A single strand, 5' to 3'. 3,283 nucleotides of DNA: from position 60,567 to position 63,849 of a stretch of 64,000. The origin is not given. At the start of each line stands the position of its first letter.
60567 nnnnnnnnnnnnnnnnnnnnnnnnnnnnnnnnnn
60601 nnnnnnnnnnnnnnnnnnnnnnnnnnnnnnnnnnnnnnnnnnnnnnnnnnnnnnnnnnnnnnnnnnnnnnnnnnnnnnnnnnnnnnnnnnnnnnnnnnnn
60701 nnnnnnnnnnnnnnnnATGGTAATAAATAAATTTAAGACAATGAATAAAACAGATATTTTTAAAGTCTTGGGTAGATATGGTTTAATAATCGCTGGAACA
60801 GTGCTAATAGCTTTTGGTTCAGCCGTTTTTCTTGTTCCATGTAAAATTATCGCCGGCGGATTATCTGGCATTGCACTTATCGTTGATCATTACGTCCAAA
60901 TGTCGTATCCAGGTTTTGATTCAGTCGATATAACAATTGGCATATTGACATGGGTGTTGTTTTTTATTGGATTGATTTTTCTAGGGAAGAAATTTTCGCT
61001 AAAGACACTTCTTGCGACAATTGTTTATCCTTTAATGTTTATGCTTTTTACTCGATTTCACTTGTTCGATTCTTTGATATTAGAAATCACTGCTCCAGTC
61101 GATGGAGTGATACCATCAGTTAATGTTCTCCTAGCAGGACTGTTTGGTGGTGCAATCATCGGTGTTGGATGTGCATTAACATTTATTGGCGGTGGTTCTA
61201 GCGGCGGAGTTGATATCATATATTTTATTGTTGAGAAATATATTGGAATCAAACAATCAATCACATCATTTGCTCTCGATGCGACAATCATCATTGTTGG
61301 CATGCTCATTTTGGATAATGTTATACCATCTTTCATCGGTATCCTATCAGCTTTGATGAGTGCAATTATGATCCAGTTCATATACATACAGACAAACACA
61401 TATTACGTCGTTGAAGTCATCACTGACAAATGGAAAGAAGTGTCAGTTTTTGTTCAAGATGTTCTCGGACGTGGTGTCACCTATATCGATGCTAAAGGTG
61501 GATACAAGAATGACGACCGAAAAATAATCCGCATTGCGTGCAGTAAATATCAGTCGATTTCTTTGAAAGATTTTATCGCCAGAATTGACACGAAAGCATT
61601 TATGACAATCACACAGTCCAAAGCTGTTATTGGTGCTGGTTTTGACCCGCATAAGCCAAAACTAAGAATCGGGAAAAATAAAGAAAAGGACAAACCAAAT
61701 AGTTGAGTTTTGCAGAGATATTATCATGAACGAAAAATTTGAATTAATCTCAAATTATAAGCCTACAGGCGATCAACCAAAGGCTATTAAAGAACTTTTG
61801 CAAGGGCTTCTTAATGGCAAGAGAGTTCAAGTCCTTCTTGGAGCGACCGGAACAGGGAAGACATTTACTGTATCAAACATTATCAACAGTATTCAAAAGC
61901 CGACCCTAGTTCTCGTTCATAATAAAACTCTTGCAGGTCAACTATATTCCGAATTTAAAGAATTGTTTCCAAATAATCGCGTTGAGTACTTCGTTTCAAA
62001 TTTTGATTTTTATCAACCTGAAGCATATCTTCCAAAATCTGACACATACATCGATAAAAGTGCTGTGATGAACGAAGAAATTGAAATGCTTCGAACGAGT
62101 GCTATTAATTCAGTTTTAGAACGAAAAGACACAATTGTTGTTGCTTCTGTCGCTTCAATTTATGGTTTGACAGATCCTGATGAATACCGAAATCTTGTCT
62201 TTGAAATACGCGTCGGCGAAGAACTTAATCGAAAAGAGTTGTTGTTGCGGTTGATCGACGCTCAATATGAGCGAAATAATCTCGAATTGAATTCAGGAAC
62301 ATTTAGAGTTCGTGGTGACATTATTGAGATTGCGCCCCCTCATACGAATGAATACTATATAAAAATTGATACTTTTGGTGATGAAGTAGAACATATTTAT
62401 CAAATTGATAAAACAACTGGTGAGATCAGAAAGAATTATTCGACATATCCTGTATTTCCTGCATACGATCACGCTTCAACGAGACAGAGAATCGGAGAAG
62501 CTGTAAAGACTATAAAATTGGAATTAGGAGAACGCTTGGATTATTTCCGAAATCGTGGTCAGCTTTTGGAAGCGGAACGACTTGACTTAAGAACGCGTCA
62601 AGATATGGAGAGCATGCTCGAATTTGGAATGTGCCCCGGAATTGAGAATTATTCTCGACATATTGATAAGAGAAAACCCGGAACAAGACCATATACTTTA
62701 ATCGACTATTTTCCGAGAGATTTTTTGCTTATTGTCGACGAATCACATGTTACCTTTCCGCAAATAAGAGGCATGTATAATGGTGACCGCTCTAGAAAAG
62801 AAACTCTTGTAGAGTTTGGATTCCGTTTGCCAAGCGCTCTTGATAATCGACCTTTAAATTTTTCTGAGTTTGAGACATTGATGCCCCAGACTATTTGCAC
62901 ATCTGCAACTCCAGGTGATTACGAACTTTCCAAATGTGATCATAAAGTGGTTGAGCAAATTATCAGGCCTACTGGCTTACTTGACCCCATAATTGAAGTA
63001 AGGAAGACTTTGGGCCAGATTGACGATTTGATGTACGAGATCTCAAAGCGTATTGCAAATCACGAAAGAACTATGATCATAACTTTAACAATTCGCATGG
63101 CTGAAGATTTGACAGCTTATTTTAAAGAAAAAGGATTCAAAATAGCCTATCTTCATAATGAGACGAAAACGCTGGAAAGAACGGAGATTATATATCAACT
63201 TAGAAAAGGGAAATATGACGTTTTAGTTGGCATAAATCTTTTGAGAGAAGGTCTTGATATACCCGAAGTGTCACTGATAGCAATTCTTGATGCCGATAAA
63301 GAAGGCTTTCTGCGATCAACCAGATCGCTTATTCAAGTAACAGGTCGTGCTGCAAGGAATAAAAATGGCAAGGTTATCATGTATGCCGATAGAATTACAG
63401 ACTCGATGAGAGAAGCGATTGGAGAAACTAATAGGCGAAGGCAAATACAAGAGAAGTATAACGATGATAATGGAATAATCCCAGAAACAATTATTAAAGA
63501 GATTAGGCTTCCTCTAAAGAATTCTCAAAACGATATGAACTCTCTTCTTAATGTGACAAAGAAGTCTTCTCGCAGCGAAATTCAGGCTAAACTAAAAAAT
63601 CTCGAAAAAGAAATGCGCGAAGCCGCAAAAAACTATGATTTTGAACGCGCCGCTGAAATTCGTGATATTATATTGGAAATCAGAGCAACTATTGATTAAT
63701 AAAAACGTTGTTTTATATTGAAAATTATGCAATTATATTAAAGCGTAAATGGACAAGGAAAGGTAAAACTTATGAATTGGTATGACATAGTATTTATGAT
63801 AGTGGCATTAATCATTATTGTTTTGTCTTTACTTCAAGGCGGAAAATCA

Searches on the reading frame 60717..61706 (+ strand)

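Call 58: search_protein_families(library=pfam, proteins=[window:60717-61706:+], max_evalue=0.00001)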
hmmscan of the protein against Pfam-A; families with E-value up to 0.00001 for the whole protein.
window:60717-61706:+ (329 aa): 2 families
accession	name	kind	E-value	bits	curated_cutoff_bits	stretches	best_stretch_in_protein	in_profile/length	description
PF02588.21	YitT_membrane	-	1.5e-34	119.6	24.3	1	21-243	2-201/205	Uncharacterised 5xTM membrane BCR, YitT family COG1284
PF10035.14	DUF2179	-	1.5e-16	60.4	22.8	1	252-306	1-55/55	Uncharacterized protein conserved in bacteria (DUF2179)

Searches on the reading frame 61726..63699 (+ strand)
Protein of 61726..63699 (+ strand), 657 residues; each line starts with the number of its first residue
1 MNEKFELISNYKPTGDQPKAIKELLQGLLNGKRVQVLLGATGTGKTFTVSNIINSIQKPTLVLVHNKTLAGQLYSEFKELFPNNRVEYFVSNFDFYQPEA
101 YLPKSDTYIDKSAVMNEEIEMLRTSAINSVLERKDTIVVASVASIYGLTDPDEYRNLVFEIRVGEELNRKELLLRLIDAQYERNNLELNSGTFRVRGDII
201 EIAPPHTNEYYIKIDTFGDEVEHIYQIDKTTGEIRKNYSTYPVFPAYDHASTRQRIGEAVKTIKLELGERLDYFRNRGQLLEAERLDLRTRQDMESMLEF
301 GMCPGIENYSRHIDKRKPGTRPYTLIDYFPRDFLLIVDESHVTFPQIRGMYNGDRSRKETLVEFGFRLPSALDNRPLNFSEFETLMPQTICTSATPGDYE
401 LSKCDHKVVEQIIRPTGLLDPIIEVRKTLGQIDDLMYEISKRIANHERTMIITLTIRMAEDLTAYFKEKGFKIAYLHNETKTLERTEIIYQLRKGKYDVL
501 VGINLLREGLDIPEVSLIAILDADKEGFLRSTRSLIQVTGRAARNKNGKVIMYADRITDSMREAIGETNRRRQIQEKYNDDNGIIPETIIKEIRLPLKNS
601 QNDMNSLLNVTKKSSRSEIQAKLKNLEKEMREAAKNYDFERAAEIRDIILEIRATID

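Call 58: search_protein_families(library=pfam, proteins=[window:61726-63699:+], max_evalue=0.00001)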
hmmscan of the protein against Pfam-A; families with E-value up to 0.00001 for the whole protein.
window:61726-63699:+ (657 aa): 6 families
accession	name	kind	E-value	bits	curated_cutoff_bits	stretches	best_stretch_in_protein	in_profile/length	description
PF17757.6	UvrB_inter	-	6.3e-27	94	22.9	1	160-247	2-89/91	UvrB interaction domain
PF12344.14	UvrB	-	1.3e-21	76.6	27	1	552-594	1-43/43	Ultra-violet resistance protein B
PF00271.37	Helicase_C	-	6.9e-21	75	23.5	1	433-545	4-109/110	Helicase conserved C-terminal domain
PF04851.21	ResIII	-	8.7e-13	48.9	22.5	1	12-87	3-83/164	Type III restriction enzyme, res subunit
PF02151.25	UVR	-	1.4e-07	31.4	21.5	1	622-654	3-35/36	UvrB/uvrC motif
PF00270.35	DEAD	-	5.3e-07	29.9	26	0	16-87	3-77/167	DEAD/DEAH box helicase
